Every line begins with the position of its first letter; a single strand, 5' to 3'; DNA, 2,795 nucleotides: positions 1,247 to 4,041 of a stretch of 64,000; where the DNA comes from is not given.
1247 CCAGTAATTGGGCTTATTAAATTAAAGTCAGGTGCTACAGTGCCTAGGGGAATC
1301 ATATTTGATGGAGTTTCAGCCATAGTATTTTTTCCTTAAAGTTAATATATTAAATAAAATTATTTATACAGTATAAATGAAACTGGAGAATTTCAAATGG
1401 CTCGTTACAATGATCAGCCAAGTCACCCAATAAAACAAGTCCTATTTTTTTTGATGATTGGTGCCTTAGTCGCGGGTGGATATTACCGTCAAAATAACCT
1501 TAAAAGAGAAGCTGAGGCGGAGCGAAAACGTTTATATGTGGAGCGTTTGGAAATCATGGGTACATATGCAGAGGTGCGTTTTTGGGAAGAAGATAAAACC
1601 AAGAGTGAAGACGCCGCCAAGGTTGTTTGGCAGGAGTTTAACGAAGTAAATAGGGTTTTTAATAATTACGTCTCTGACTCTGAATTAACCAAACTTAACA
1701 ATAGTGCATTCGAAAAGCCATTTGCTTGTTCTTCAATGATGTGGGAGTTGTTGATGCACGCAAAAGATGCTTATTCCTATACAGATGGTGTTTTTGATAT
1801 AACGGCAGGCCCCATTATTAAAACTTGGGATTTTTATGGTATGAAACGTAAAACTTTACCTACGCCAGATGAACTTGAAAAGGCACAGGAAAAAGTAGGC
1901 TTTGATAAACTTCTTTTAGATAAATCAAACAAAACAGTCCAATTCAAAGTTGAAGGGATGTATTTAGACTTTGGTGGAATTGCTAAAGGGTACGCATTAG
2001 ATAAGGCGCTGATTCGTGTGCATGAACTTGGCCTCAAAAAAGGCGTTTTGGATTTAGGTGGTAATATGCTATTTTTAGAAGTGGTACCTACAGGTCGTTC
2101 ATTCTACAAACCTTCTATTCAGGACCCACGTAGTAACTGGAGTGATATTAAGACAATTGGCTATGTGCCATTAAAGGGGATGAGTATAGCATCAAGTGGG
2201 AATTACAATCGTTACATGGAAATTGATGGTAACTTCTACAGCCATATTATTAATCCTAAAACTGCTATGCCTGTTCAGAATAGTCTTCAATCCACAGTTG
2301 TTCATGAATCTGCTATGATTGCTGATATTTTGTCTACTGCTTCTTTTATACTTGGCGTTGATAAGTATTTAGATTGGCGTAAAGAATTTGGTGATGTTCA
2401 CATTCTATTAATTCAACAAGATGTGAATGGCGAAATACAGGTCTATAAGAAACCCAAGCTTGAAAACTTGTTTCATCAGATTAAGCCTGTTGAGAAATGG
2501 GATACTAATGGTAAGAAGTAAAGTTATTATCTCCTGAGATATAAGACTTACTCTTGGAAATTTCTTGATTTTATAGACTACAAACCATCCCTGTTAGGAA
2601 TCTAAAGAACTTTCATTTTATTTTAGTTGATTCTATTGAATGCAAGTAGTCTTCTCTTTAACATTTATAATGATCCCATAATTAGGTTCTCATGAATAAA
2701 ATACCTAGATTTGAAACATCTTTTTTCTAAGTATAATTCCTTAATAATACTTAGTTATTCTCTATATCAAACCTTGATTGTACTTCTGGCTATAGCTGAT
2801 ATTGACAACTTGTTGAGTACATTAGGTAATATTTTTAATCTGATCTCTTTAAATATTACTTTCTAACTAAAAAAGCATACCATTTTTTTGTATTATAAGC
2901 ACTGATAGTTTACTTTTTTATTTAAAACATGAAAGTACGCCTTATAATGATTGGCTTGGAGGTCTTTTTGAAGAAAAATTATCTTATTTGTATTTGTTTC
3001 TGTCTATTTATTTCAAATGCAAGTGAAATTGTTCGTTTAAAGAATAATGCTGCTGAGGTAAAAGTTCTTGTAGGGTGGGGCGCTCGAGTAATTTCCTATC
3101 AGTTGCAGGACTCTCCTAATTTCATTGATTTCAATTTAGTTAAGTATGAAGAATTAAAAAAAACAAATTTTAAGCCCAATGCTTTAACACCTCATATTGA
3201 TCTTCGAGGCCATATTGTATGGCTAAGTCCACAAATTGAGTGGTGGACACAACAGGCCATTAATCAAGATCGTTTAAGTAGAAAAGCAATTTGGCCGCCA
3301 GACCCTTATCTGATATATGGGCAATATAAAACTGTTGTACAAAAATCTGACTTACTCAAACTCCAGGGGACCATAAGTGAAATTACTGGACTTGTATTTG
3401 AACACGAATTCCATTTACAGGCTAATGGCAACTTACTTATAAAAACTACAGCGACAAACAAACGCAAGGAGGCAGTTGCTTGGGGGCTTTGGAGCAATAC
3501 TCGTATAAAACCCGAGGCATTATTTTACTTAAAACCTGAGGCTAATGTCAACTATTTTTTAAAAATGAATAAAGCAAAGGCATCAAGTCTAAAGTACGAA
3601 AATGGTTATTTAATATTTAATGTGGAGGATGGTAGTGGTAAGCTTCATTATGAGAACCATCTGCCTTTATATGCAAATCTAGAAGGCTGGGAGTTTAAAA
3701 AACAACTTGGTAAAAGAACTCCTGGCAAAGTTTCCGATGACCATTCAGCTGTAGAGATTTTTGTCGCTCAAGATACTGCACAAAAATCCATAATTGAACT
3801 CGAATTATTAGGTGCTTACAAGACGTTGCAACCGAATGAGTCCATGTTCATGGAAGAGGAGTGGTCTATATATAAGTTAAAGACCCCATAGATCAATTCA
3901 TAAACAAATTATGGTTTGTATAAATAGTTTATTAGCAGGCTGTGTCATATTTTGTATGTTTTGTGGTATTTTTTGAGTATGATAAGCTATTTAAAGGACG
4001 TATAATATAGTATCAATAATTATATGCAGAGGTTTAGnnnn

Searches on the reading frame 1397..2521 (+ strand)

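Call 67: search_protein_families(library=pfam, proteins=[window:1397-2521:+], max_evalue=0.0001)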
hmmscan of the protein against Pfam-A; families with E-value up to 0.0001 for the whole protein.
window:1397-2521:+ (374 aa): 1 family
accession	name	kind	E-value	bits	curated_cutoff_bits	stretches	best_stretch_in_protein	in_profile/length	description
PF02424.20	ApbE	-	3e-69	234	25.6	1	54-331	1-258/266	ApbE family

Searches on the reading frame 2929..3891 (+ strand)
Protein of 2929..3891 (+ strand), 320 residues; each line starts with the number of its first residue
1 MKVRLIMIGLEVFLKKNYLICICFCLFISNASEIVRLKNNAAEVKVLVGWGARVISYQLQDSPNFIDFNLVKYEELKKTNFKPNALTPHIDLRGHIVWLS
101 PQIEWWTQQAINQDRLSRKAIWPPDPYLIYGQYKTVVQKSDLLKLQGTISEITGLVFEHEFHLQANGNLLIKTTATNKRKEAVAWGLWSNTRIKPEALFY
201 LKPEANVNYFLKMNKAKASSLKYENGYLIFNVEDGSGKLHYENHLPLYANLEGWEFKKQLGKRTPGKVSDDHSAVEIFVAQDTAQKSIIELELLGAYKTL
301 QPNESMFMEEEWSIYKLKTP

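Call 67: search_protein_families(library=pfam, proteins=[window:2929-3891:+], max_evalue=0.0001)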
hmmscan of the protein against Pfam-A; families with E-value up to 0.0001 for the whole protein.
window:2929-3891:+ (320 aa): 1 family
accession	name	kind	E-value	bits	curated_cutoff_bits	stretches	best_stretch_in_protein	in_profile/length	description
PF14315.11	DUF4380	-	8.2e-43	146.9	29.4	1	35-315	4-295/295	Domain of unknown function (DUF4380)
